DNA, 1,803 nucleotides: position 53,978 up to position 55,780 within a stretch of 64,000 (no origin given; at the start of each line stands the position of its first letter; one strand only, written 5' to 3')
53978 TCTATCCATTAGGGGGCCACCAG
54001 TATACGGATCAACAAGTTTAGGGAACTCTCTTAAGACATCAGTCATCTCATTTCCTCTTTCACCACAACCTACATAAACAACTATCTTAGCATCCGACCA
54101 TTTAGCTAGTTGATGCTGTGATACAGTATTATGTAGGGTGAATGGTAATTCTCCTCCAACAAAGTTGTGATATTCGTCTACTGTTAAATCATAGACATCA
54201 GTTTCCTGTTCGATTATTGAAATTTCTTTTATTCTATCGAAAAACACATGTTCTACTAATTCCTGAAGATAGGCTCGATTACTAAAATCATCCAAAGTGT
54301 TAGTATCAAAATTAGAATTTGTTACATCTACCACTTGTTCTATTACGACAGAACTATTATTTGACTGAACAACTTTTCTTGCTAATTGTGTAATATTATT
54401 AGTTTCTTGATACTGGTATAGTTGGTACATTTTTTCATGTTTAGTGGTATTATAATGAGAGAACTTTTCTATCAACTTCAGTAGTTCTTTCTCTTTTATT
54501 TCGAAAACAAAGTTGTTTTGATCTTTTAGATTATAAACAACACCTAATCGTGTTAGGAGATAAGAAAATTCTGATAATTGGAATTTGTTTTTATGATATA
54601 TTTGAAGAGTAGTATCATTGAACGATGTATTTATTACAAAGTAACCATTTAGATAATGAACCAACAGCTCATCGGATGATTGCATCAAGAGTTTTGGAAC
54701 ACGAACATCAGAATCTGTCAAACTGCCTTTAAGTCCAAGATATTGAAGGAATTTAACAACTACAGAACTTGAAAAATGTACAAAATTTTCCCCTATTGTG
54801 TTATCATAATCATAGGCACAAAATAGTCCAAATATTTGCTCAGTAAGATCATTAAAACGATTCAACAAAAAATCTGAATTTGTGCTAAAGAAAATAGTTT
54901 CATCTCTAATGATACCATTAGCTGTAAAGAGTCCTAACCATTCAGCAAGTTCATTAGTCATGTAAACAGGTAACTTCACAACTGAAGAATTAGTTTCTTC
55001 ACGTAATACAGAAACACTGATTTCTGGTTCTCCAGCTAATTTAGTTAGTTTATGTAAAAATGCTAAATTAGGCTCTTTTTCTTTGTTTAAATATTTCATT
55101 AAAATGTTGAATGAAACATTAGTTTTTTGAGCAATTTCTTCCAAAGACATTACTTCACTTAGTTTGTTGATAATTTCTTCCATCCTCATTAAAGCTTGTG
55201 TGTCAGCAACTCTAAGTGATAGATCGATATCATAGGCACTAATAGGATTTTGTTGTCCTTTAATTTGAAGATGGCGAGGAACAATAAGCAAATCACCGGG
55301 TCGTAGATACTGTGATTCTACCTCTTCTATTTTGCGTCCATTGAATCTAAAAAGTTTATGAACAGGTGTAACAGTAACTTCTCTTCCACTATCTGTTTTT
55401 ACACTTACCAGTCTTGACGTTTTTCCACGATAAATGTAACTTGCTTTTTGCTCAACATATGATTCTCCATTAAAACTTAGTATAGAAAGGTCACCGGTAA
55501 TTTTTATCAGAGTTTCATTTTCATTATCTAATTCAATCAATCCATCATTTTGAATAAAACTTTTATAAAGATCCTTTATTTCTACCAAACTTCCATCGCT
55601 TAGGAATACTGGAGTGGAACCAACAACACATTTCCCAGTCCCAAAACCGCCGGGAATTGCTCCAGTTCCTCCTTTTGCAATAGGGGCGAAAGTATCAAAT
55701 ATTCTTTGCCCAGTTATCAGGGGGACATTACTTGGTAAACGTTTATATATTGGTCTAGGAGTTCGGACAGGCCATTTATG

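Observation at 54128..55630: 501-aa intein splitting the P-loop of ATP synthase subunit A, with both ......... catalytic positions apparently changed to Asn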

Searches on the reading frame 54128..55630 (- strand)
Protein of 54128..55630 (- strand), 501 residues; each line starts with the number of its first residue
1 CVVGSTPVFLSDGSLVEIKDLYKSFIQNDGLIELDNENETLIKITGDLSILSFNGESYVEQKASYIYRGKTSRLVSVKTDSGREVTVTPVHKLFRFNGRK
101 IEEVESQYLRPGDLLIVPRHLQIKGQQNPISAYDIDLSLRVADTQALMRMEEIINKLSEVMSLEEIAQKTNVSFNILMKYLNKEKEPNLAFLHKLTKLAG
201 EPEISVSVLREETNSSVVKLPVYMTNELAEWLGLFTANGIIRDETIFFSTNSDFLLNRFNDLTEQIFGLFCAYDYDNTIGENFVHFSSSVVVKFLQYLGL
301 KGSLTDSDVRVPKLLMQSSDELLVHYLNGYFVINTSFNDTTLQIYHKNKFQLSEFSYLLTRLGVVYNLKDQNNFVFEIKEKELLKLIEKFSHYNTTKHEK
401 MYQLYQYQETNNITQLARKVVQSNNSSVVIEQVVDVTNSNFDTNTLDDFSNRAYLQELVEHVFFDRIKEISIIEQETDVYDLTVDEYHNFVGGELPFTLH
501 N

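Call 5: search_solved_structures(query=window:54128-55630:-, max_evalue=1, show_alignments=3)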
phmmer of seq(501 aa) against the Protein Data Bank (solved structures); distinct sequences matched with E-value up to 1: 14.
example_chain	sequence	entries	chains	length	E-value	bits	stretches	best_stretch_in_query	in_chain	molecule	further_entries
7qss_A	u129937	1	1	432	1.2e-36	129.6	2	205-501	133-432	V-type ATP synthase alpha chain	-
7qsu_A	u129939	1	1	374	7.2e-34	120.5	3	2-120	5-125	V-ATPase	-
7qst_A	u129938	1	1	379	1e-29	106.8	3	2-120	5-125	V-type ATP synthase subunit A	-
4o1s_A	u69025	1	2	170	1.1e-26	96.9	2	2-116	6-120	V-type ATP synthase alpha chain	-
2cw7_A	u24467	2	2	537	3e-13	52.6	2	17-135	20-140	Endonuclease PI-PkoII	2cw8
2lqm_A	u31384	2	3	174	1.2e-09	40.7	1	17-120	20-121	Pho radA intein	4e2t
4e2u_A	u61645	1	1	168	1.3e-09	40.6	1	17-122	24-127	Pho radA intein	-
2jmz_A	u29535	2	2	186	1.8e-07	33.5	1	6-121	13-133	Hypothetical protein MJ0781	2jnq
5o9j_A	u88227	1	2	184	9.4e-07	31.1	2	14-120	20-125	Transcription initiation factor IIB,Transcription initiation factor IIB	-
5o9i_A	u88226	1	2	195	5.1e-06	28.7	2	14-122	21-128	Transcription initiation factor IIB,Transcription initiation factor IIB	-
6rpq_A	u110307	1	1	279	8.7e-05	24.7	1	62-120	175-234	Ubiquitin-like protein SMT3,1108aa long hypothetical cell division control protein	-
9hth_A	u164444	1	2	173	0.012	17.6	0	2-113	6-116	DNA-directed DNA polymerase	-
6rpp_A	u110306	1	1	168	0.026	16.5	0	68-116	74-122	Cell division control protein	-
4o1r_A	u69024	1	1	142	0.4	12.6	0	461-495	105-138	Replicative DNA helicase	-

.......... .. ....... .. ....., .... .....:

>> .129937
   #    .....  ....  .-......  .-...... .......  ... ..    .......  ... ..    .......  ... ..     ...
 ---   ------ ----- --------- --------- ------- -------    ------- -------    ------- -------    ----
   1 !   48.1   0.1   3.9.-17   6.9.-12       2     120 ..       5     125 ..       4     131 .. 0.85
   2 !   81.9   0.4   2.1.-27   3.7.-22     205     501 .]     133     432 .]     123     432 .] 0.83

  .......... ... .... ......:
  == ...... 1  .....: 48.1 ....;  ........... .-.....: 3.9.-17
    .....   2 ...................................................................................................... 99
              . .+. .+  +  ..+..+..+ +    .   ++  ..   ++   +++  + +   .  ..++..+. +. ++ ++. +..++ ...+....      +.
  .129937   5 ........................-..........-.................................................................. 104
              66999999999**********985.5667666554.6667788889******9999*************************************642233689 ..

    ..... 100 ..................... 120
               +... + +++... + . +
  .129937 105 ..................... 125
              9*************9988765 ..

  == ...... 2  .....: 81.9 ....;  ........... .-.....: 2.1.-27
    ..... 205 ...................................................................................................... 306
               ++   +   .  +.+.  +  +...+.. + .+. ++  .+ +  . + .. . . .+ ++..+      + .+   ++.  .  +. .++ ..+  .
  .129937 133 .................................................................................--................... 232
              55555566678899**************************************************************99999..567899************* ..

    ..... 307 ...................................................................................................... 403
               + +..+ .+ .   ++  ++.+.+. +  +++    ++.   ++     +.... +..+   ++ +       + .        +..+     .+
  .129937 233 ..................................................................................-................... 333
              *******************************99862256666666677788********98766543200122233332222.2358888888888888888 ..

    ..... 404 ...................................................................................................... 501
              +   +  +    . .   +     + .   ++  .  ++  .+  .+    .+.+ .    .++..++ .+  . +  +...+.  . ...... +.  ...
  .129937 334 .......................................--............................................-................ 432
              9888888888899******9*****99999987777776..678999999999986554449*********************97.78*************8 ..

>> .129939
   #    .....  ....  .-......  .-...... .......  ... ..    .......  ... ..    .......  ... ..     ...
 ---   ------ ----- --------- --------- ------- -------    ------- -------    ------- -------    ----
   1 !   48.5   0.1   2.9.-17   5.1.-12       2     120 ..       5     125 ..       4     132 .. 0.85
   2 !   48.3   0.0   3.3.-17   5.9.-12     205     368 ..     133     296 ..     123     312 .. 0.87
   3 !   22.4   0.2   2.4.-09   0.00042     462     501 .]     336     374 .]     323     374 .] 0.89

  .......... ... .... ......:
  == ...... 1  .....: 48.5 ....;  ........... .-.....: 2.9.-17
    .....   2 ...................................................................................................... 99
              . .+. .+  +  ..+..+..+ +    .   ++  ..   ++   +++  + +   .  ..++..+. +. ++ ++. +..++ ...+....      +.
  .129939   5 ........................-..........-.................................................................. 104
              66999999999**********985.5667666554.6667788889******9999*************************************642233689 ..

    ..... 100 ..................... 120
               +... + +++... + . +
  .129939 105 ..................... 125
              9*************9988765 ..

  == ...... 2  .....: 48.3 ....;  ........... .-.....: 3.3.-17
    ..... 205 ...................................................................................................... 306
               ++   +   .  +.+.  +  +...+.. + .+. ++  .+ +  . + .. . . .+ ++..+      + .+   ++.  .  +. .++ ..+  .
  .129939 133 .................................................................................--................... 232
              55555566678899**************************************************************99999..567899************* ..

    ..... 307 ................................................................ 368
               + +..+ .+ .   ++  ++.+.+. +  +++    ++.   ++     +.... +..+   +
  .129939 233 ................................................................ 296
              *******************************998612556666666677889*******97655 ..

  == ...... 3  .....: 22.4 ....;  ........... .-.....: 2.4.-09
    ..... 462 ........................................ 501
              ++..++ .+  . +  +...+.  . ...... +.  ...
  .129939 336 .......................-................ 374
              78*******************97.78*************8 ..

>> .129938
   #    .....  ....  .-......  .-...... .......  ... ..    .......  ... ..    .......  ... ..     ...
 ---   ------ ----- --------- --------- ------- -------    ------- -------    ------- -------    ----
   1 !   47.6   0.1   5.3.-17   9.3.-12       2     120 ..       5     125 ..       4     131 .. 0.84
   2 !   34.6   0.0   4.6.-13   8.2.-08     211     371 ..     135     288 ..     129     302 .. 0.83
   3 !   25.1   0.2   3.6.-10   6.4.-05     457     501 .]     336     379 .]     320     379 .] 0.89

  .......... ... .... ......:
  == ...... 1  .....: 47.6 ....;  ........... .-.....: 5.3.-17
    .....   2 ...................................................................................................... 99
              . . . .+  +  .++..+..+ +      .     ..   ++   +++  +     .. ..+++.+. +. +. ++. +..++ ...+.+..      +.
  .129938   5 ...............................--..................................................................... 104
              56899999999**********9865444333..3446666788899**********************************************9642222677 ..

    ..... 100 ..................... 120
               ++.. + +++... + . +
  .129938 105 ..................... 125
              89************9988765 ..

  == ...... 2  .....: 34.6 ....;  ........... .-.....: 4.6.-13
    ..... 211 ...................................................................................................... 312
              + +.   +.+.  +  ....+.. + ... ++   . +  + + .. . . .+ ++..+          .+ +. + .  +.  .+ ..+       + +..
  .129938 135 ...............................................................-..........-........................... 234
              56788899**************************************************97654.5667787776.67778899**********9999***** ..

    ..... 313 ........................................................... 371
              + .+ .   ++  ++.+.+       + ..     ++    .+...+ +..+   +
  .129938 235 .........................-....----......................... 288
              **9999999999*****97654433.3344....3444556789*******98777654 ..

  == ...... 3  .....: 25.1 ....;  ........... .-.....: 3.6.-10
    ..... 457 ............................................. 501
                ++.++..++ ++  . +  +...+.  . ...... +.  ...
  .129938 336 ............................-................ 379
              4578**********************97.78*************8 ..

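Call 6: find_homologous_proteins(query=window:54128-55630:-, max_evalue=0.001)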
Query seq(501 aa) (501 aa): 9 proteins with E <= 0.001 among 8000 candidates.
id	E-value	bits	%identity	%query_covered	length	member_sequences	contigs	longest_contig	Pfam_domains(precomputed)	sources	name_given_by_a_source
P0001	3.1e-208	710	73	88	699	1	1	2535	PF16886.12,PF02874.30,PF14528.12,PF14890.12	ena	-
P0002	2.6e-193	661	75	80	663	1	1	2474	PF16886.12,PF02874.30,PF14528.12,PF14890.12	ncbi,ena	-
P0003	6.2e-179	614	70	81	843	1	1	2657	PF00006.32,PF22919.2,PF14528.12,PF14890.12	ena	-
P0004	1.7e-176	606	100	56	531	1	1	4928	PF16886.12,PF02874.30,PF14890.12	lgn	-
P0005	1.7e-83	299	69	42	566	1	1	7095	PF00006.32,PF22919.2,PF14890.12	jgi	-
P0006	9.2e-28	115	45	24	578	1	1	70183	PF00006.32,PF22919.2,PF14890.12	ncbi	ncbi:MAG: V-type ATP synthase subunit A, partial [Thermoplasmata archaeon]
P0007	1.8e-24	104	41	24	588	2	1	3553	PF00006.32,PF22919.2,PF14890.12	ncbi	ncbi:MAG TPA: V-type ATP synthase subunit A, partial [Thermoplasmata archaeon]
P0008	3.1e-24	104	42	25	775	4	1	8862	PF16886.12,PF02874.30,PF00006.32,PF22919.2,PF14890.12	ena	-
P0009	1.2e-17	82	37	23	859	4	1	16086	PF16886.12,PF02874.30,PF00006.32,PF22919.2,PF14890.12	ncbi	-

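Call 15: find_encoding_contigs(protein=P0003, flank=5000, max_places=3)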
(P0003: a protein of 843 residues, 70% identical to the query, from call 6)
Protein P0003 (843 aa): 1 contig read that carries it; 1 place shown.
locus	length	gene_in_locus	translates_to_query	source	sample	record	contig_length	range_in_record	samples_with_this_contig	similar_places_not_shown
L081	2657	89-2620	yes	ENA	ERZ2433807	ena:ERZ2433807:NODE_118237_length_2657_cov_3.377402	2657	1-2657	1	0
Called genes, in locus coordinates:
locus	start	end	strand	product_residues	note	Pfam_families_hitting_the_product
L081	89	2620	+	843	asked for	PF14890:Intein_splicing, PF14528:LAGLIDADG_3 (faint), PF00006:ATP-synt_ab, PF22919:ATP-synt_VA_C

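Call 16: find_encoding_contigs(protein=P0001, flank=5000, max_places=3)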
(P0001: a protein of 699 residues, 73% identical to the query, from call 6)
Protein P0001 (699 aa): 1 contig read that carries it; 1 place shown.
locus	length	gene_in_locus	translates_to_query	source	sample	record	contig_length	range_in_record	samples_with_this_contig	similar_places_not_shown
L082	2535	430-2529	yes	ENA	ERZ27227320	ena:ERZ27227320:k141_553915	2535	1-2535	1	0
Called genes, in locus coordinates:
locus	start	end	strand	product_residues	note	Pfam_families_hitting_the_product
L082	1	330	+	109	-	?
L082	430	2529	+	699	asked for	PF02874:ATP-synt_ab_N, PF16886:ATP-synt_ab_Xtn, PF14890:Intein_splicing, PF14528:LAGLIDADG_3 (faint)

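Call 17: find_encoding_contigs(protein=P0004, flank=5000, max_places=3)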
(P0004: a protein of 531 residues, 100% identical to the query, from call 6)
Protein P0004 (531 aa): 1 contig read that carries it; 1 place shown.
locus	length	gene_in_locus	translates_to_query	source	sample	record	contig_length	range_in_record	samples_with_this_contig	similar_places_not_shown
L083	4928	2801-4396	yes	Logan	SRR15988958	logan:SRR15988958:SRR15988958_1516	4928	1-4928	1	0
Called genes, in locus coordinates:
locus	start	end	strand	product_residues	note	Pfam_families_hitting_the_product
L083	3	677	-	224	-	PF10086:YhfC (faint)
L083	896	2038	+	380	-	PF00557:Peptidase_M24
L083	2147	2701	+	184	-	-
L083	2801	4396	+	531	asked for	PF02874:ATP-synt_ab_N, PF16886:ATP-synt_ab_Xtn, PF14890:Intein_splicing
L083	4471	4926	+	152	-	?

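Call 23: find_related_loci(query=window:54128-55630:-, collection=metagenome_contigs, flank=4000)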
Query seq(501 aa) (501 aa) in metagenome_contigs; peptide patterns used: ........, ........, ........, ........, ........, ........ (x = any residue, [..] = any of these).
76 stretches matched a pattern; 1 encode a relative of the query (tblastn E <= 1e-3); 1 distinct loci.
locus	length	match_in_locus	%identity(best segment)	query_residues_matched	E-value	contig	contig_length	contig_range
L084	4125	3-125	93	461-501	5e-22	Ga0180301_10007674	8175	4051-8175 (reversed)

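Call 46: predict_structure(alignment_id=A2)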
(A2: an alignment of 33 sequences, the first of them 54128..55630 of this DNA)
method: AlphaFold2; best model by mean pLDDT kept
length: 501 residues; sequences in the alignment: 33
mean_pLDDT: 88.7   pTM: 0.87
mean pLDDT of the five models: 88.7, 88.6, 87.6, 87.6, 87.3
residues with pLDDT >= 90: 374; 70-90: 80; 50-70: 13; < 50: 34
segments of 3 or more residues with pLDDT < 50: 413-446
pLDDT, mean of each block of 10 residues (from residue 1): 95 94 90 93 93 94 96 97 95 91 96 96 90 96 97 97 97 97 96 98 96 91 97 94 93 95 98 90 95 94 68 93 96 89 89 94 92 87 91 87 77 42 35 42 48 80 95 97 95 95 79
secondary structure, 60 per line:
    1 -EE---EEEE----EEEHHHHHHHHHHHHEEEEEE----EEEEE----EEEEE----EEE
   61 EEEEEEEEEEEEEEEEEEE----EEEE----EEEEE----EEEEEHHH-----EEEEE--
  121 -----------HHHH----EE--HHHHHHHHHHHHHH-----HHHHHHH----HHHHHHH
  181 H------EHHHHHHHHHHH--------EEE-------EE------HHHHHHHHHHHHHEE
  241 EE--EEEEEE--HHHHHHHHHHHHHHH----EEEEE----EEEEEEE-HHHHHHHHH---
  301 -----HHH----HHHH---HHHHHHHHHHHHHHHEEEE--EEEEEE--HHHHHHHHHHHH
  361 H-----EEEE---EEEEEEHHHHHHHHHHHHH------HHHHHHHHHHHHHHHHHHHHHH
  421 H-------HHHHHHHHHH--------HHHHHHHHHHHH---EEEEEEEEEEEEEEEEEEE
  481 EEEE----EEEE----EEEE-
elements in order: E7-10 E15-17 H18-29 E30-35 E40-44 E49-53 E58-79 E84-87 E92-96 E101-105 E114-118 H132-135 H144-157 H163-169 H174-181 H189-199 E208-210 H226-238 E239-242 E245-250 H253-267 E272-276 E281-287 H289-297 H313-316 H320-334 E335-338 E341-346 H349-361 E367-370 E374-379 H380-392 H399-421 H429-438 H447-458 E462-484 E489-492 E497-500
